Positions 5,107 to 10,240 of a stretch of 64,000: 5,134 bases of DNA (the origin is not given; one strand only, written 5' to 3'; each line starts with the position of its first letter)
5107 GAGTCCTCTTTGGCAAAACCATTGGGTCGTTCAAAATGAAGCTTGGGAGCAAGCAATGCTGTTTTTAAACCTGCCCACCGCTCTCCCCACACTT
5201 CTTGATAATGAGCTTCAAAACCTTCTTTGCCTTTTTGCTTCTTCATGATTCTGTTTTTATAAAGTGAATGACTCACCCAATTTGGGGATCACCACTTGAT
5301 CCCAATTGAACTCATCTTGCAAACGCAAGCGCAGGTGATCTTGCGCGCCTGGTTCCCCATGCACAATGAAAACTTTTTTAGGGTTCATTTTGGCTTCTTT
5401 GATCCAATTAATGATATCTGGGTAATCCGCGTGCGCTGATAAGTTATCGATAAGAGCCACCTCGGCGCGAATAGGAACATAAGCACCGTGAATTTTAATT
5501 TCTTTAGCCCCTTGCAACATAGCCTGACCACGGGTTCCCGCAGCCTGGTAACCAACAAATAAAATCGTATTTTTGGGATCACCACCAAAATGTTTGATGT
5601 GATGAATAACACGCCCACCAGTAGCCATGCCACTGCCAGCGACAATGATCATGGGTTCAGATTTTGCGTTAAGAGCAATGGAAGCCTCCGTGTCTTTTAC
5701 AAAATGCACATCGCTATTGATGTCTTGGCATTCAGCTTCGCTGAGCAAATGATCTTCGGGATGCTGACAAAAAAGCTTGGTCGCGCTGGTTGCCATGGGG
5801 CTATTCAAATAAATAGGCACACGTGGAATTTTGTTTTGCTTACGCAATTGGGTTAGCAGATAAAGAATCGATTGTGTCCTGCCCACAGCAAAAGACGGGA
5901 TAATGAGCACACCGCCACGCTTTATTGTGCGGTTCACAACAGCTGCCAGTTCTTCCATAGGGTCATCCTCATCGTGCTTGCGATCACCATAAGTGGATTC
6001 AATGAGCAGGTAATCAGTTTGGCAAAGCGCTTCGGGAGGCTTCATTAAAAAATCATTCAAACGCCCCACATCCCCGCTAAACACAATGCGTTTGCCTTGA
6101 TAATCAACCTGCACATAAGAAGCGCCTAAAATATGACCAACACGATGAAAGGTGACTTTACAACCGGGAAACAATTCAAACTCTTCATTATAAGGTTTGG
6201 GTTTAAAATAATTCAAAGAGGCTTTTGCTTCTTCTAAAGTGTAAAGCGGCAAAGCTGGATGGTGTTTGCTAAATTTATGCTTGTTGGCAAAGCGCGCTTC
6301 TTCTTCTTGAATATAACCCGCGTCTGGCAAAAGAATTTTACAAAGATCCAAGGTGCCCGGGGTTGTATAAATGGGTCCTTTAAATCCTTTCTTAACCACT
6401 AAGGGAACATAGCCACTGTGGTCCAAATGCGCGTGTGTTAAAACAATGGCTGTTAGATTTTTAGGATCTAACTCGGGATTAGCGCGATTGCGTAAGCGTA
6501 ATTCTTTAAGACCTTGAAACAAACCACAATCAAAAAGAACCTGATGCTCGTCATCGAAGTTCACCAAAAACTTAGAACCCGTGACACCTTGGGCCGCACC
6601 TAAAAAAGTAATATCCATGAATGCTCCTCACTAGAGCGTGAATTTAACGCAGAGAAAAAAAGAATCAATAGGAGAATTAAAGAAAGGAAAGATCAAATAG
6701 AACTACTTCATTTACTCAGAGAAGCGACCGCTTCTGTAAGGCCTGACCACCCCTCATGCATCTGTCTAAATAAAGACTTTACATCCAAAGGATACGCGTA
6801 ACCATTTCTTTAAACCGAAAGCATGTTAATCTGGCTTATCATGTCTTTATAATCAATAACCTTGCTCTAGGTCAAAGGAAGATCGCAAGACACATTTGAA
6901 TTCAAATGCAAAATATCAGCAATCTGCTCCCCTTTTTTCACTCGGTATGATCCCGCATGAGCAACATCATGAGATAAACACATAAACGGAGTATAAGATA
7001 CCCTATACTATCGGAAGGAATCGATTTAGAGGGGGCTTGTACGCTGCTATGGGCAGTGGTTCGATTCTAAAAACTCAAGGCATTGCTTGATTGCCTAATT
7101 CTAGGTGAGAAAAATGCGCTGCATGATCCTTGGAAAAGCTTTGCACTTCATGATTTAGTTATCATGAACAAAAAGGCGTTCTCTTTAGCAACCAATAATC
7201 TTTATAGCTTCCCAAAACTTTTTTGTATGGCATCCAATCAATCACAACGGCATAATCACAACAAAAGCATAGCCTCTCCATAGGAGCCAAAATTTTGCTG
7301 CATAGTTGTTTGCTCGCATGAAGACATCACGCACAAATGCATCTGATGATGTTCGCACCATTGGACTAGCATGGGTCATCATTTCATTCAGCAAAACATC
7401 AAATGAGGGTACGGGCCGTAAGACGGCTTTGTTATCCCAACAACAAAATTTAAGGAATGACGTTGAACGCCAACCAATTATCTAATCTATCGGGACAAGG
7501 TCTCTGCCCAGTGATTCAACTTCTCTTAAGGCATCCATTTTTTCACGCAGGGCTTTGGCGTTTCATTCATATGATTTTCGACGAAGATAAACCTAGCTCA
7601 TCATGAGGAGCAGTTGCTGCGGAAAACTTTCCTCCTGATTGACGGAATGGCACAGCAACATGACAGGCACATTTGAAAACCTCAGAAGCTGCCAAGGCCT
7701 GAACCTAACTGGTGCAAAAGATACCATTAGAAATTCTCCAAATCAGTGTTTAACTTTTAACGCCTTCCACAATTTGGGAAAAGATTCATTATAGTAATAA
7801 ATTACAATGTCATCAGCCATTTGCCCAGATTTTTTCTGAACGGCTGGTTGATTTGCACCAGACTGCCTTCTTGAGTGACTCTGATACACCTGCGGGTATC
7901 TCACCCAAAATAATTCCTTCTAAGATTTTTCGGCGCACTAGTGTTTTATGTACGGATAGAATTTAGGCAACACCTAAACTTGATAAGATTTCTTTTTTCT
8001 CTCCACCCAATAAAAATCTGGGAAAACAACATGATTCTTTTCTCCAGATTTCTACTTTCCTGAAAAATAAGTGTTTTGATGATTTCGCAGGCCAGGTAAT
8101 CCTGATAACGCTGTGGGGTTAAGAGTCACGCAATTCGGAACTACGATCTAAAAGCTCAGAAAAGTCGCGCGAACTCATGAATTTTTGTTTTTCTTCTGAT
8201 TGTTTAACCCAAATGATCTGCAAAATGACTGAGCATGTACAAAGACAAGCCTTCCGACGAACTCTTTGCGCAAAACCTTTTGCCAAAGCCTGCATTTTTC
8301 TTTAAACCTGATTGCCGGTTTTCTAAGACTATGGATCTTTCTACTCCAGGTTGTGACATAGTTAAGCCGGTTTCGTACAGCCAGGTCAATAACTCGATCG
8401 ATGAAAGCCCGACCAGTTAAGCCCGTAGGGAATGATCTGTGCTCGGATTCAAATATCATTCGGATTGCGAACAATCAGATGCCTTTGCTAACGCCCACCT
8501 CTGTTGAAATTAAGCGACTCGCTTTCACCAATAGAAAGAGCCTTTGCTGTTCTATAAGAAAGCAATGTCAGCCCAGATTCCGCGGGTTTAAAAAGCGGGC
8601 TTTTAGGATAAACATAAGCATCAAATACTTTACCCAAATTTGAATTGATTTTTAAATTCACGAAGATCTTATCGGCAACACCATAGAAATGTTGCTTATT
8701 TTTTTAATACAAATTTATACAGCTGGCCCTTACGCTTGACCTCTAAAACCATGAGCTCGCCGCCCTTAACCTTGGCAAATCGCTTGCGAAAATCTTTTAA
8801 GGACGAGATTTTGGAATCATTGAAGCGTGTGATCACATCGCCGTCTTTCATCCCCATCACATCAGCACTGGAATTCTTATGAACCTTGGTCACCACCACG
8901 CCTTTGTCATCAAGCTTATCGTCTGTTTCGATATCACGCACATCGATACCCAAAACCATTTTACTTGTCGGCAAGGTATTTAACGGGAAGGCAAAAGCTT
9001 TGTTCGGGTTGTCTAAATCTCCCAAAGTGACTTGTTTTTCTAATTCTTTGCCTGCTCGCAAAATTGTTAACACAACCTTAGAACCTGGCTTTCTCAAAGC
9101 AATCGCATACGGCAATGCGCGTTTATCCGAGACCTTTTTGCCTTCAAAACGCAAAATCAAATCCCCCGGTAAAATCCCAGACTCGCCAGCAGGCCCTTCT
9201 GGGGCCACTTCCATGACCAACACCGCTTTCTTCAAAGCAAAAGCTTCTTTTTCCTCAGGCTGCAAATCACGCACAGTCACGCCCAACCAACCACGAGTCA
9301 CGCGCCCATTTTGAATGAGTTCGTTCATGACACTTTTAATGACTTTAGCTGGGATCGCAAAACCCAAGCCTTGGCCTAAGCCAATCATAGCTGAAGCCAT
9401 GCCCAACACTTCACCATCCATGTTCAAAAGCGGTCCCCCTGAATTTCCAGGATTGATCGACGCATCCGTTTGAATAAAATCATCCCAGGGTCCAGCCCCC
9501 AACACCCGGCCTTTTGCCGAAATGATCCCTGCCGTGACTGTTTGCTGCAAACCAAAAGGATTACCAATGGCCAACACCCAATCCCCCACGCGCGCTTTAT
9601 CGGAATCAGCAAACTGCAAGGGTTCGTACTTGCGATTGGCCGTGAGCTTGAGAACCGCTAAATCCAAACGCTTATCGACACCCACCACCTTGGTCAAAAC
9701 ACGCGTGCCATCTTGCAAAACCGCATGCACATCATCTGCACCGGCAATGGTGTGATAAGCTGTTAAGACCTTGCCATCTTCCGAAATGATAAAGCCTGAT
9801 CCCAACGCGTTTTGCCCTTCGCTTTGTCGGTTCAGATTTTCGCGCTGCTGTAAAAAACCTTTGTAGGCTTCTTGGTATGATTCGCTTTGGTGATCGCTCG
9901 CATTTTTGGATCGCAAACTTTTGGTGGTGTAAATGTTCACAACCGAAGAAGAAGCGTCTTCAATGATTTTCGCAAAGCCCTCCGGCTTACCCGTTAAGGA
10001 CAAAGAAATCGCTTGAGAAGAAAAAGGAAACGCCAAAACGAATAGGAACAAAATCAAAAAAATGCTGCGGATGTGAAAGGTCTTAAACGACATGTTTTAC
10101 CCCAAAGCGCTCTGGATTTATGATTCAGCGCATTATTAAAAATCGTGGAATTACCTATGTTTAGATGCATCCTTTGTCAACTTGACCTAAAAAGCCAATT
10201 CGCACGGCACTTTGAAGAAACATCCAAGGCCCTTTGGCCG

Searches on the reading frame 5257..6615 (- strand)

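Call 29: search_protein_families(library=pfam, proteins=[window:5257-6615:-], max_evalue=0.001)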
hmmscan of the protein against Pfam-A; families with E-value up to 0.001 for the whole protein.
window:5257-6615:- (452 aa): 5 families
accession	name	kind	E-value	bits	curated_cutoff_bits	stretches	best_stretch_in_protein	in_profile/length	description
PF10996.14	Beta-Casp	-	1.3e-37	129.4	27.7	1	247-365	1-119/120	Beta-Casp domain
PF07521.17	RMMBL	-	1.1e-15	57.8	21.6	1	380-440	2-60/63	Zn-dependent metallo-hydrolase RNA specificity domain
PF00753.33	Lactamase_B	-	9.6e-15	55.5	22.7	1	16-194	9-161/196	Metallo-beta-lactamase superfamily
PF12706.13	Lactamase_B_2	-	9e-10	38.9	27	1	24-224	1-184/200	Beta-lactamase superfamily domain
PF16661.11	Lactamase_B_6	-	1.7e-06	28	27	1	17-183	1-162/193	Metallo-beta-lactamase superfamily domain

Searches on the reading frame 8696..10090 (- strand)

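Call 29: search_protein_families(library=pfam, proteins=[window:8696-10090:-], max_evalue=0.001)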
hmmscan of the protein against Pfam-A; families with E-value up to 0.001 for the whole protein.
window:8696-10090:- (464 aa): 5 families
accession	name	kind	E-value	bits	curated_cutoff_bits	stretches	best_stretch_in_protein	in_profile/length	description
PF13365.12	Trypsin_2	-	1.9e-36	126.4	27.6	1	97-231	1-144/144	Trypsin-like peptidase domain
PF13180.12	PDZ_2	-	8.3e-31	106.6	27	2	268-356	2-80/80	PDZ domain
PF00089.32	Trypsin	-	7.9e-19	68.8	20.6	1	85-252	23-217/220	Trypsin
PF17820.7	PDZ_6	-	2e-17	63.1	27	2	292-345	2-54/54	PDZ domain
PF00595.29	PDZ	-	8.5e-17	61.8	23.2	2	263-344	6-81/81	PDZ domain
